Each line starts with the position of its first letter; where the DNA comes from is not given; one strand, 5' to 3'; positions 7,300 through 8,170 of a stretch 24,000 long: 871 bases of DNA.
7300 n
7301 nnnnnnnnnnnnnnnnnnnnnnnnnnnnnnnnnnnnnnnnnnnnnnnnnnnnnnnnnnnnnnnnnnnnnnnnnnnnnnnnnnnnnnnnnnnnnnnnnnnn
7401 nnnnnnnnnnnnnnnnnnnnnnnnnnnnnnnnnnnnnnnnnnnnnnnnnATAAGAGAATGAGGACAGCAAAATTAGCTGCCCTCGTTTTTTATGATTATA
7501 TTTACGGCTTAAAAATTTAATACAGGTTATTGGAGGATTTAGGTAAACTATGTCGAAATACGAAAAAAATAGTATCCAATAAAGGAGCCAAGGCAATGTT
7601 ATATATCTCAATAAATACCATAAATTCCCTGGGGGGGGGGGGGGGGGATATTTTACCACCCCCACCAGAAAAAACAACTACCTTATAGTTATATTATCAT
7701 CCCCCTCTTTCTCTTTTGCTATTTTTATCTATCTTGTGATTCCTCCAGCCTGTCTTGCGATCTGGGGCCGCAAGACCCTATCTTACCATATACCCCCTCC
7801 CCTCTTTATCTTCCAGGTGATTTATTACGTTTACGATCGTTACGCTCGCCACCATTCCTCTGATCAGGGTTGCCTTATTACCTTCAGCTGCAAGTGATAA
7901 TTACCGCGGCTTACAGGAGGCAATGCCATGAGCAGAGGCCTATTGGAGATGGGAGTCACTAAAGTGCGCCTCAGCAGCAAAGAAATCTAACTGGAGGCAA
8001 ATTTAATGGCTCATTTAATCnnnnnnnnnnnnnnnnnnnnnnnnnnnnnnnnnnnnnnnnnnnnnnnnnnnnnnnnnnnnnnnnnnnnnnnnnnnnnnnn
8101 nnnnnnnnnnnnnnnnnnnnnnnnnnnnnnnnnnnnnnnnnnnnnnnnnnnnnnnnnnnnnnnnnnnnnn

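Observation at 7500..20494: A 13-kb self-contained c-di-GMP write/erase/read neighbourhood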

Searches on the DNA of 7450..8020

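Call 60: search_rna_families(source=window, start=7450, end=8020, threshold=evalue, max_evalue=5)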
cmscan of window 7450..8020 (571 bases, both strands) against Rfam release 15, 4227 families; matches with E-value up to 5: 7.
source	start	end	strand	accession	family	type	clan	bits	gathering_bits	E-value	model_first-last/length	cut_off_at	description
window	7630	7669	+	RF03397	mir-1234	Gene; miRNA;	-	19.1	70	1.8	1-57/57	no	mir-1234 microRNA precursor family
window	7632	7717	+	RF03778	mir-483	Gene; miRNA;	-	18.3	60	1.1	1-75/75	no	mir-483 microRNA precursor family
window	7630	7699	-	RF02351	psRNA14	Gene; sRNA;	-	17.8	60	2.9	1-84/84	no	Proteobacteria sRNA psRNA14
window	7723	7801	-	RF02267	Vax2os1_2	Gene; lncRNA;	-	14.3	55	0.0043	393-466/466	no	Vax2os1 conserved region 2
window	7598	7713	+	RF00113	SIB_RNA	Gene; antitoxin;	-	14.3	56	4.4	1-147/147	no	Short Intergenic Abundant RNA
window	7594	7680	-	RF00602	SCARNA21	Gene; snRNA; snoRNA; scaRNA;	-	13.1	60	2.9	1-140/140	no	Small Cajal body specific RNA 21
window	7450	7595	-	RF02763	IsrM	Gene; sRNA;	-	10.8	376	1.2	1-173/329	3'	IsrM sRNA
